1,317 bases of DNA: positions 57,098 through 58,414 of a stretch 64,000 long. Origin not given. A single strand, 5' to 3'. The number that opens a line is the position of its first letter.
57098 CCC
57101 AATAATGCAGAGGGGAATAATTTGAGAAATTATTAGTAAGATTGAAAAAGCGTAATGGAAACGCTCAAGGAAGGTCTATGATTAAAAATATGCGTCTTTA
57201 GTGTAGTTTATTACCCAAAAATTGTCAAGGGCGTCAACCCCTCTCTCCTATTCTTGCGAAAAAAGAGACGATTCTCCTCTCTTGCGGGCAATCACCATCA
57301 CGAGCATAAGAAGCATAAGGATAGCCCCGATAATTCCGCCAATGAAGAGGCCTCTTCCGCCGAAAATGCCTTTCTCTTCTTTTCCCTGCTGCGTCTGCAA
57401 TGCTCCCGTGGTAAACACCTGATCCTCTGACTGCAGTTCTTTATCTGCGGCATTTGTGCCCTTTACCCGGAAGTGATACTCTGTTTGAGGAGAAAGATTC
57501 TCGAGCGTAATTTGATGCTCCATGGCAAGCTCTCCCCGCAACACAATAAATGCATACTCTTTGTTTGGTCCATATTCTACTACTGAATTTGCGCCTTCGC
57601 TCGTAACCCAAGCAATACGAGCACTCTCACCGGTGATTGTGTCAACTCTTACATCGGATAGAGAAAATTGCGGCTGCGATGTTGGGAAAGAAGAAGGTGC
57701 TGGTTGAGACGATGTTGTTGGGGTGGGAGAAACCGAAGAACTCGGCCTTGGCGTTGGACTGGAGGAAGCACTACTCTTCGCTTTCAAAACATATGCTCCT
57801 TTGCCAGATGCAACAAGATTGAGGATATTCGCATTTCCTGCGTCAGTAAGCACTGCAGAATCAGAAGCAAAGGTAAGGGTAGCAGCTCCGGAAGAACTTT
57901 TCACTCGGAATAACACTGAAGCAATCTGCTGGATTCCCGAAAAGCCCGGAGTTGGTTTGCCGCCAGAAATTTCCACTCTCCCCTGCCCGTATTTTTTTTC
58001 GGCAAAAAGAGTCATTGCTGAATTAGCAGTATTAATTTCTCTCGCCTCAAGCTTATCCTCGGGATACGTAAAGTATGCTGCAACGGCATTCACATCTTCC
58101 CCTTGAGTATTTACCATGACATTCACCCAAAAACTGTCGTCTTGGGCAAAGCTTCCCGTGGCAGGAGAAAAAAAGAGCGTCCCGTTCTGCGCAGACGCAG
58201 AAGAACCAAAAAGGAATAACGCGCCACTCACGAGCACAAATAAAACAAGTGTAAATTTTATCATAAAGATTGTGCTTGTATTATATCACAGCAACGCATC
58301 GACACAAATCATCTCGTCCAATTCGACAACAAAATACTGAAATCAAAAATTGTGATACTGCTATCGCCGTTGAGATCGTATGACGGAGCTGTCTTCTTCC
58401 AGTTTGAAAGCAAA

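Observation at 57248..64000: Cellulosome-like cohesin/dockerin module with anchoring protein, scaffoldin-like protein, pilin and dockerin-bearing glycoside hydrolase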

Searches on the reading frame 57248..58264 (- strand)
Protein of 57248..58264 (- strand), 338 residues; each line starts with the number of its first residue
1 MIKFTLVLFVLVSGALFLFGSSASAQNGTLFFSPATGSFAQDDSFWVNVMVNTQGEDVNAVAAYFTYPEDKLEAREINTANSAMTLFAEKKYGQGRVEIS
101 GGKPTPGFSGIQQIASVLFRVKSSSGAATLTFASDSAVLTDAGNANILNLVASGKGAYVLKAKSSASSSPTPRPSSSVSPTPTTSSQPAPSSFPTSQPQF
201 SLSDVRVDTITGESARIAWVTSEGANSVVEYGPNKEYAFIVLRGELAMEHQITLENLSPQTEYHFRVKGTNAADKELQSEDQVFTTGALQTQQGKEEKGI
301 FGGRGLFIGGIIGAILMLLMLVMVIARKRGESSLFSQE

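Call 4: search_protein_families(library=pfam, proteins=[window:57248-58264:-], max_evalue=1)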
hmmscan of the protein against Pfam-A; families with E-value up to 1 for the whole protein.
window:57248-58264:- (338 aa): 3 families
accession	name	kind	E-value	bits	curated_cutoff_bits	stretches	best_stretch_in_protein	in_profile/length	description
PF16656.11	Pur_ac_phosph_N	-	2.2e-07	31.8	30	1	211-286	11-93/93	Purple acid Phosphatase, N-terminal domain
PF00041.27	fn3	-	1.4e-06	28.9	25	1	203-276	4-75/84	Fibronectin type III domain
PF25059.1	FN3_DSCAM-DSCAML_C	-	0.00062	20.5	39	1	228-278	24-73/89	DSCAM/DSCAML C-terminal Fn3-like domain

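Call 9: search_solved_structures(query=window:57248-58264:-, max_evalue=10, show_alignments=2)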
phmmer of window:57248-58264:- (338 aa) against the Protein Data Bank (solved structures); distinct sequences matched with E-value up to 10: 13.
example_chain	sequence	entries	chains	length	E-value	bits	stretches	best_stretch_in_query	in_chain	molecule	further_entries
5j7k_A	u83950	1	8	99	0.0025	20.4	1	204-276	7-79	FN3con-a-lys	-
7y8s_A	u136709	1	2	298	0.047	16.2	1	204-288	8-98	Dscam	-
4u3h_A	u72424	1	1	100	0.053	16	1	203-276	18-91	FN3con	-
8b9a_B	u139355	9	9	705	0.087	15.3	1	164-290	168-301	DNA polymerase alpha subunit B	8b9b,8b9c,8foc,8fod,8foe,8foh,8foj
1uey_A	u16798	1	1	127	0.21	14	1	188-287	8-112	KIAA0343 protein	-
5e53_A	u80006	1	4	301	0.28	13.6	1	188-273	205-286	Contactin-1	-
9dei_F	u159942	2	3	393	0.33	13.4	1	164-228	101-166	RNA-editing complex protein MP42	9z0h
7t82_E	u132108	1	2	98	0.57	12.6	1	206-288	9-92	Centyrin S26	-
5lxz_B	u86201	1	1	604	0.58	12.6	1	28-163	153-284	Secreted protein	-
1wk0_A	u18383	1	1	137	0.59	12.6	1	248-288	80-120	KIAA0970 protein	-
5lqi_A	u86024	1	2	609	0.59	12.6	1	28-163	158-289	Secreted protein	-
4unm_A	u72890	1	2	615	1.1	11.6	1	28-163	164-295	SECRETED PROTEIN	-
9uxa_L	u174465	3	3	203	3.1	10.2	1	152-196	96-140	B-cell CLL/lymphoma 7 protein family member B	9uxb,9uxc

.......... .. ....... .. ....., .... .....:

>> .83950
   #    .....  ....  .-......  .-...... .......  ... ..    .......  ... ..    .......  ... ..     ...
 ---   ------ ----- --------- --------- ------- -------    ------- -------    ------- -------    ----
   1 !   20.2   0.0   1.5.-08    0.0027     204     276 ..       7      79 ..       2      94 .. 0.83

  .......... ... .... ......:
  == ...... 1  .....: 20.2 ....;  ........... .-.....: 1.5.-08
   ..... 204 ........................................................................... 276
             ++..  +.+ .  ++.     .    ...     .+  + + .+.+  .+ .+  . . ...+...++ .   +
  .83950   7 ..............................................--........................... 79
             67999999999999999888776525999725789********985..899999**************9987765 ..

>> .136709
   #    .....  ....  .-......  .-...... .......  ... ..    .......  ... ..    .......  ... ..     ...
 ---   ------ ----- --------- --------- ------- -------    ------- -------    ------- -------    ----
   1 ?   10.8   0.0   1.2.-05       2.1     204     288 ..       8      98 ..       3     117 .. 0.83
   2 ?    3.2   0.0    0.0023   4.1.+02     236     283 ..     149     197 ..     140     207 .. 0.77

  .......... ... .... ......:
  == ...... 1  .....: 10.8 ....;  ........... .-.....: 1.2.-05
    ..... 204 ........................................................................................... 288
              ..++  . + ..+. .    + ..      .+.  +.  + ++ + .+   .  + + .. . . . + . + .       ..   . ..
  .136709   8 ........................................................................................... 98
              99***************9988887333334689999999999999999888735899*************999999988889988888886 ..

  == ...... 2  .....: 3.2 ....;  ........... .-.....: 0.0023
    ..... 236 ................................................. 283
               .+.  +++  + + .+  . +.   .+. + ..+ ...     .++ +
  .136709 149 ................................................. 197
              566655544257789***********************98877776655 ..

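Call 50: find_related_loci(query=A8, collection=genome_contigs, flank=10000)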
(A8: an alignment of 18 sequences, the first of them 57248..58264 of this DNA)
Query A8 (338 aa) in genome_contigs; peptide patterns used: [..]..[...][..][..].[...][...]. (x = any residue, [..] = any of these).
21 stretches matched a pattern; 9 encode a relative of the query (tblastn E <= 1e-3); 9 distinct loci.
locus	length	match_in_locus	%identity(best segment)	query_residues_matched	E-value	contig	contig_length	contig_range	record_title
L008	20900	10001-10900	46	25-321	3e-75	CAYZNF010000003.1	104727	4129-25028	MAG TPA_asm: uncultured Candidatus Saccharibacteria bacterium isolate binchicken_co110_377 genome assembly, contig: NODE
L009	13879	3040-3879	40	8-276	1e-55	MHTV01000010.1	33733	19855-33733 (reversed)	MAG: Candidatus Wildermuthbacteria bacterium RIFCSPHIGHO2_02_FULL_45_25 rifcsphigho2_02_scaffold_1572, whole genome shot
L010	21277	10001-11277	39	1-286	2e-54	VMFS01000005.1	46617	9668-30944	MAG: Parcubacteria group bacterium Gr01-1014_30 G01um101430_scaffold_234, whole genome shotgun sequence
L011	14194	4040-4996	37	1-324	2e-53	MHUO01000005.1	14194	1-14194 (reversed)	MAG: Candidatus Wildermuthbacteria bacterium RIFOXYD1_FULL_50_12 rifoxyd1_full_scaffold_1514, whole genome shotgun seque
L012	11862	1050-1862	40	1-272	4e-53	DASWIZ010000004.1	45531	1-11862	MAG TPA_asm: Candidatus Paceibacterota bacterium isolate SMAG_U2882 k141_777410, whole genome shotgun sequence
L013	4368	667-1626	35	2-302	2e-37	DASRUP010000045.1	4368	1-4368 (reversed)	MAG TPA_asm: Candidatus Paceibacterota bacterium isolate SMAG_U8136 k141_2256555, whole genome shotgun sequence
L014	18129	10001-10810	36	1-279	3e-40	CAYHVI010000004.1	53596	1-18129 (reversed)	MAG TPA_asm: uncultured Candidatus Saccharibacteria bacterium isolate ERP119705_co17_966 genome assembly, contig: NODE_5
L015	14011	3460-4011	41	1-185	2e-30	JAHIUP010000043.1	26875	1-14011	MAG: Patescibacteria group bacterium isolate MM_PC_MetaG.mb.3 MM_PC_MetaG.mb.3_k141_1071743, whole genome shotgun sequen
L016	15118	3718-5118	29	6-289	3e-26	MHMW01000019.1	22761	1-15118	MAG: Candidatus Portnoybacteria bacterium RBG_19FT_COMBO_36_7 RBG_13_scaffold_4728, whole genome shotgun sequence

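Call 65: search_protein_families(library=pfam, proteins=[L008:1328-7807:+, L015:3-1355:+, L011:2-1588:+, L016:3673-5853:+, L016:2499-3629:+, L010:7689-8138:+, L008:9905-11170:+], max_evalue=0.01)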
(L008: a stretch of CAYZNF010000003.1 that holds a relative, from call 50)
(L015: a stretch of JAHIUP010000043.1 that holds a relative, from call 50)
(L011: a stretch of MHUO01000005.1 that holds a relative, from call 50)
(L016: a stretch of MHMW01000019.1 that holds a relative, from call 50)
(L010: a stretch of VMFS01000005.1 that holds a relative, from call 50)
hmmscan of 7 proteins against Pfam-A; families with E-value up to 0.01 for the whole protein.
L008:1328-7807:+ (2160 aa): 10 families
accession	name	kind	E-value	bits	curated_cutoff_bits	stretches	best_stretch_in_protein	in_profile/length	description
PF03422.21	CBM_6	-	1.1e-22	81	28.9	1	1870-1981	8-124/125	Carbohydrate binding module (family 6)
PF13290.12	CHB_HEX_C_1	-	1.9e-16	60.2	22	1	1179-1244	1-66/67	Chitobiase/beta-hexosaminidase C-terminal domain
PF18099.7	CBM_35_2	-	1.9e-13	50.9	23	1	1869-1979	1-111/112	Carbohydrate binding module (family 35)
PF13287.12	Fn3_assoc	-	3.2e-11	43.6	23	1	1190-1246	1-57/59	Fn3 associated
PF00041.27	fn3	-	1.3e-09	38.6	25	1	715-785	9-71/84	Fibronectin type III domain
PF03662.20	Glyco_hydro_79n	-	3.7e-05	23.4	23.1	1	1391-1484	149-247/318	Glycosyl hydrolase family 79, N-terminal domain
PF14292.12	SusE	-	0.0015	19.1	25.2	1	701-768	14-80/106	SusE outer membrane protein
PF16990.11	CBM_35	-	0.0054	17.5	28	0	1875-1981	17-119/121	Carbohydrate binding module (family 35)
PF15780.11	ASH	-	0.007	17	27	0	2038-2065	54-81/98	Abnormal spindle-like microcephaly-assoc'd, ASPM-SPD-2-Hydin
PF01522.26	Polysacc_deac_1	-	0.0077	16.6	23.1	0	890-998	33-123/124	Polysaccharide deacetylase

L015:3-1355:+ (451 aa): 1 family
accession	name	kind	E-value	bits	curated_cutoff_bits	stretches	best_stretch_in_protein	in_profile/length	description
PF10342.15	Kre9_KNH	-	0.0011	20.1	24.6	0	98-148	30-79/94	Kre9/KNH-like N-terminal Ig-like domain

L011:2-1588:+ (529 aa): 1 family
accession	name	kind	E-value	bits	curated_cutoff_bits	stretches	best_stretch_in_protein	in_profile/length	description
PF13620.12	CarboxypepD_reg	-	3.3e-08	34.2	32.3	1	427-480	28-82/82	Carboxypeptidase regulatory-like domain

L016:3673-5853:+ (727 aa): 4 families
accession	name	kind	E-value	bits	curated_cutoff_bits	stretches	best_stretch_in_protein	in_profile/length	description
PF16656.11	Pur_ac_phosph_N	-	3.6e-19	69.5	30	2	398-479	7-93/93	Purple acid Phosphatase, N-terminal domain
PF00041.27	fn3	-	2.9e-11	43.8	25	1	196-276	4-78/84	Fibronectin type III domain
PF16655.11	PhoD_N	-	1.7e-06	28.9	30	0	228-268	42-81/90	PhoD-like phosphatase, N-terminal domain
PF25059.1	FN3_DSCAM-DSCAML_C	-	0.00067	20.4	39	0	239-286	38-83/89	DSCAM/DSCAML C-terminal Fn3-like domain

L016:2499-3629:+ (377 aa): 1 family
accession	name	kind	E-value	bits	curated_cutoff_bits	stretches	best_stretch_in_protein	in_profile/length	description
PF00963.24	Cohesin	-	8.1e-07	29.8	24.1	1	48-149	8-113/139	Cohesin domain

L010:7689-8138:+ (150 aa): 1 family
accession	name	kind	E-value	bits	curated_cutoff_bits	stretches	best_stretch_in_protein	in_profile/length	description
PF07963.17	N_methyl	-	8.6e-06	25.6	21.2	1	6-28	4-26/27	Prokaryotic N-terminal methylation motif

L008:9905-11170:+ (422 aa): 6 families
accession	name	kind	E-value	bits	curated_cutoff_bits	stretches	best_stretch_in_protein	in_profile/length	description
PF16656.11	Pur_ac_phosph_N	-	6.5e-06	27.1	30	1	212-290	8-93/93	Purple acid Phosphatase, N-terminal domain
PF13620.12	CarboxypepD_reg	-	1.7e-05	25.5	32.3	1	319-384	11-81/82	Carboxypeptidase regulatory-like domain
PF13715.12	CarbopepD_reg_2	-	7.7e-05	23.1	32.2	1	319-384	11-76/88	CarboxypepD_reg-like domain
PF00041.27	fn3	-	0.00033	21.2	25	1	207-278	3-72/84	Fibronectin type III domain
PF22544.2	HYDIN_VesB_CFA65-like_Ig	-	0.0031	18.1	25.5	0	30-63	41-74/100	HYDIN/CFA65/VesB-like, Ig-like domain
PF00635.32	Motile_Sperm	-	0.0057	17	25.9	0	39-87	47-89/109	MSP (Major sperm protein) domain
